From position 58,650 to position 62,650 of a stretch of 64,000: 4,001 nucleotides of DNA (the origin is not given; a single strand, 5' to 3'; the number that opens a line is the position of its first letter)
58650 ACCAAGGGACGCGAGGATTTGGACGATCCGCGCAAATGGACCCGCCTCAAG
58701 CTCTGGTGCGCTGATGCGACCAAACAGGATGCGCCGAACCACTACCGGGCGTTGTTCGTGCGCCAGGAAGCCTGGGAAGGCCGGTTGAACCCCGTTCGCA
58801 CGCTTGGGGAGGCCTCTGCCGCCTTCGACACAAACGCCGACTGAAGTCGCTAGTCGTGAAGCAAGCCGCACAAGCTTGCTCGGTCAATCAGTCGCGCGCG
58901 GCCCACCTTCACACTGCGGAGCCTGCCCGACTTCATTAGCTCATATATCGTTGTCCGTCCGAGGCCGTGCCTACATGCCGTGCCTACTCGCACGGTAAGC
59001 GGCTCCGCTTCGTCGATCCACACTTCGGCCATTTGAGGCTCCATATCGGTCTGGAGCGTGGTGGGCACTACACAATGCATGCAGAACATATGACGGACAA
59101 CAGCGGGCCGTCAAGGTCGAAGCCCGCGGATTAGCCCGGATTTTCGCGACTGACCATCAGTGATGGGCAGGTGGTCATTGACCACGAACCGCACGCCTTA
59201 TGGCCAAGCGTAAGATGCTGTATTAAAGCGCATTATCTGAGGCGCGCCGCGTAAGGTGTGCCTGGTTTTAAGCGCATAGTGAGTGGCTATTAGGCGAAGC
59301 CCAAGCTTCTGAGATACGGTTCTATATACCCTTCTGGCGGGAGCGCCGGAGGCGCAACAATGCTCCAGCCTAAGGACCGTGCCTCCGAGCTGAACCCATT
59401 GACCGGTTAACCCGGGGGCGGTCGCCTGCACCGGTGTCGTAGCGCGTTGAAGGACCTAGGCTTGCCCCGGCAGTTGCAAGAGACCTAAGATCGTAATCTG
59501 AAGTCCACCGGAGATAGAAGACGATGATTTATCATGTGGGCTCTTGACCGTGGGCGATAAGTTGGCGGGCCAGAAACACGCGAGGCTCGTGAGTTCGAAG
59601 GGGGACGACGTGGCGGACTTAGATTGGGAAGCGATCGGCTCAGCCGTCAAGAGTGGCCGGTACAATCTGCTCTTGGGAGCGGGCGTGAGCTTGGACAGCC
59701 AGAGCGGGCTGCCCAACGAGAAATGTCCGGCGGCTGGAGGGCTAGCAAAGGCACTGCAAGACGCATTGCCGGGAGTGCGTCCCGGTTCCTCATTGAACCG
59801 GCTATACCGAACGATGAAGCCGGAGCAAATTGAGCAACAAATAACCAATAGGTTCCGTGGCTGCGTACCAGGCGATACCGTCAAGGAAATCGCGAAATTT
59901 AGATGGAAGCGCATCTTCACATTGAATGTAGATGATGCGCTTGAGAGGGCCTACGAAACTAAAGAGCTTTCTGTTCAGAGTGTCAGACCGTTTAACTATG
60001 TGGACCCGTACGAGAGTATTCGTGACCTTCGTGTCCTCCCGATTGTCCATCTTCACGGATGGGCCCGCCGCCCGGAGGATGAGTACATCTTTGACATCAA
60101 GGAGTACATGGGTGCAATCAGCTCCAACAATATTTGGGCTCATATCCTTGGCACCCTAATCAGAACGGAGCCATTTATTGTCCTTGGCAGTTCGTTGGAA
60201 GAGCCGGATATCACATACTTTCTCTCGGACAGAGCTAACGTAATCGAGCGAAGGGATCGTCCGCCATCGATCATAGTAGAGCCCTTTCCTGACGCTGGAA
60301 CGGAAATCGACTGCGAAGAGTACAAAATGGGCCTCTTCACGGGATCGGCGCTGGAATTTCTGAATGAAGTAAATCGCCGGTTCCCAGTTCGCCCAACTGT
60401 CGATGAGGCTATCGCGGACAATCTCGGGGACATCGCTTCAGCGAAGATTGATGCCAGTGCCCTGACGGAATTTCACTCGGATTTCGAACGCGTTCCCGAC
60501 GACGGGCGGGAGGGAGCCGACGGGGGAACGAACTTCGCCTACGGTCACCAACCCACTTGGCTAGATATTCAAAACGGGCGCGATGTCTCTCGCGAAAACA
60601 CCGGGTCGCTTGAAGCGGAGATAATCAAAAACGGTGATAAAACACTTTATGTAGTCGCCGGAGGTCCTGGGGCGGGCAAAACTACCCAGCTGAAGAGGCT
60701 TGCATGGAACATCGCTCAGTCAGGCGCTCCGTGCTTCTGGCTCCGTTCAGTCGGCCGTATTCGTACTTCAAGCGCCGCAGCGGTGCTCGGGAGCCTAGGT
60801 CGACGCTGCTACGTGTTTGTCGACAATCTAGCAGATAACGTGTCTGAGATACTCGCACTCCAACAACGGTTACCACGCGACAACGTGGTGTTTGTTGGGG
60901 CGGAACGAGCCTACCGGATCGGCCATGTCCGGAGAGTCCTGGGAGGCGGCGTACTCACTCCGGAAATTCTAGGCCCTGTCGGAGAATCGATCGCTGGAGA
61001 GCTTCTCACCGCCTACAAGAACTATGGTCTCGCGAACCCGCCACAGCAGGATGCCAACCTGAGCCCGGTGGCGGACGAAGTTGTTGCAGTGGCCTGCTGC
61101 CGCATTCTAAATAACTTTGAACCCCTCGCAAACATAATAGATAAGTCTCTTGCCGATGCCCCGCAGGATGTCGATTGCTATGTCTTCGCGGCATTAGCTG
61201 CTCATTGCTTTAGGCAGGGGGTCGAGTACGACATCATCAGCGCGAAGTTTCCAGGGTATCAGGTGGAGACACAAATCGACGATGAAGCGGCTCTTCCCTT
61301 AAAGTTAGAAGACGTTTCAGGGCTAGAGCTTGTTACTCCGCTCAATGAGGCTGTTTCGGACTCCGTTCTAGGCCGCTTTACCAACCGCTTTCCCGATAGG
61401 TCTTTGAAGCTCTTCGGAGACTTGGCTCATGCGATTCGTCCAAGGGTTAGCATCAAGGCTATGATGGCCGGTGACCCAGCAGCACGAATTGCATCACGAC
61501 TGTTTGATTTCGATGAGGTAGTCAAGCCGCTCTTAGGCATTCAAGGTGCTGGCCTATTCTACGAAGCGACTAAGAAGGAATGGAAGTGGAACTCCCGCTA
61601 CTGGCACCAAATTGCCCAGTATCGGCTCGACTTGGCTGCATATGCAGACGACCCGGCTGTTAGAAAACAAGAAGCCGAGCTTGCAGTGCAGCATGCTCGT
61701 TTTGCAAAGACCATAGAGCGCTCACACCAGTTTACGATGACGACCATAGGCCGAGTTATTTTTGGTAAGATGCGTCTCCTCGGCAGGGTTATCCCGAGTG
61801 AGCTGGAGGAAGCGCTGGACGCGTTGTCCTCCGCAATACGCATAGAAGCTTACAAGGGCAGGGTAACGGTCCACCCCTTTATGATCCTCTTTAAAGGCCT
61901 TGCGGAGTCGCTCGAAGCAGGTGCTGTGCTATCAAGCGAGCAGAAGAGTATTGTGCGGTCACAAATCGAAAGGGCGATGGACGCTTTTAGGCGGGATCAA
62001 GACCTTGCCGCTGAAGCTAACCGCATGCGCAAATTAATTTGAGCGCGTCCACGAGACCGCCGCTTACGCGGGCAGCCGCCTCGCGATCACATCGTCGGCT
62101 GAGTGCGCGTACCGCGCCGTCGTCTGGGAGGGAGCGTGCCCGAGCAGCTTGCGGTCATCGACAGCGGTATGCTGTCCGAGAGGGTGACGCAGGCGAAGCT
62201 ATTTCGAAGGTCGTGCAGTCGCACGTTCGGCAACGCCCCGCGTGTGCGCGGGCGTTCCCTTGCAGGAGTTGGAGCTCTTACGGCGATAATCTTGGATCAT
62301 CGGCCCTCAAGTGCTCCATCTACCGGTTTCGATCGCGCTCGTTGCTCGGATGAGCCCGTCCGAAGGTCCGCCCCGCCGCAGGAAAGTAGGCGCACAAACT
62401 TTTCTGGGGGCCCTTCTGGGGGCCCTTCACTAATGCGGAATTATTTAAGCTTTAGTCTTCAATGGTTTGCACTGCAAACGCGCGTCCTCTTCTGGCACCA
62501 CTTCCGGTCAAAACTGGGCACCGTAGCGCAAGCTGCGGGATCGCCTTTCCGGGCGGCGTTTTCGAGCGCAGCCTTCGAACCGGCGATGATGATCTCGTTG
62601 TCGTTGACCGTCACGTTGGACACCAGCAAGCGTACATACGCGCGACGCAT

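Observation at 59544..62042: Single-gene SIR2-like / P-loop NTPase / helical-repeat protein: candidate NAD+-depleting STAND-type antiphage sensor of uncertain family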

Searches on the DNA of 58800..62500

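Call 55: search_rna_families(source=window, start=58800, end=62500, threshold=evalue, max_evalue=1)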
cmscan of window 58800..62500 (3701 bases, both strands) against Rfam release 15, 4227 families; matches with E-value up to 1: 0.
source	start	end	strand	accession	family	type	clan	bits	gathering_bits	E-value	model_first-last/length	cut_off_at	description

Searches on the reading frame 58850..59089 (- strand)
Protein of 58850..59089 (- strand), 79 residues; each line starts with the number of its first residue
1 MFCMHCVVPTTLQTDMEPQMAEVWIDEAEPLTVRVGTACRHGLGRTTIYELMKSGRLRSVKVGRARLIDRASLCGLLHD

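Call 9: search_protein_families(library=pfam, proteins=[window:58850-59089:-], max_evalue=0.001)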
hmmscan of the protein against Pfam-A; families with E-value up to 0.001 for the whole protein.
window:58850-59089:- (79 aa): 1 family
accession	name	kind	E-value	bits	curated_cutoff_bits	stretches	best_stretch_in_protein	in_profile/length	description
PF12728.13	HTH_17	-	2.1e-06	28.3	27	1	42-73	12-43/51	Helix-turn-helix domain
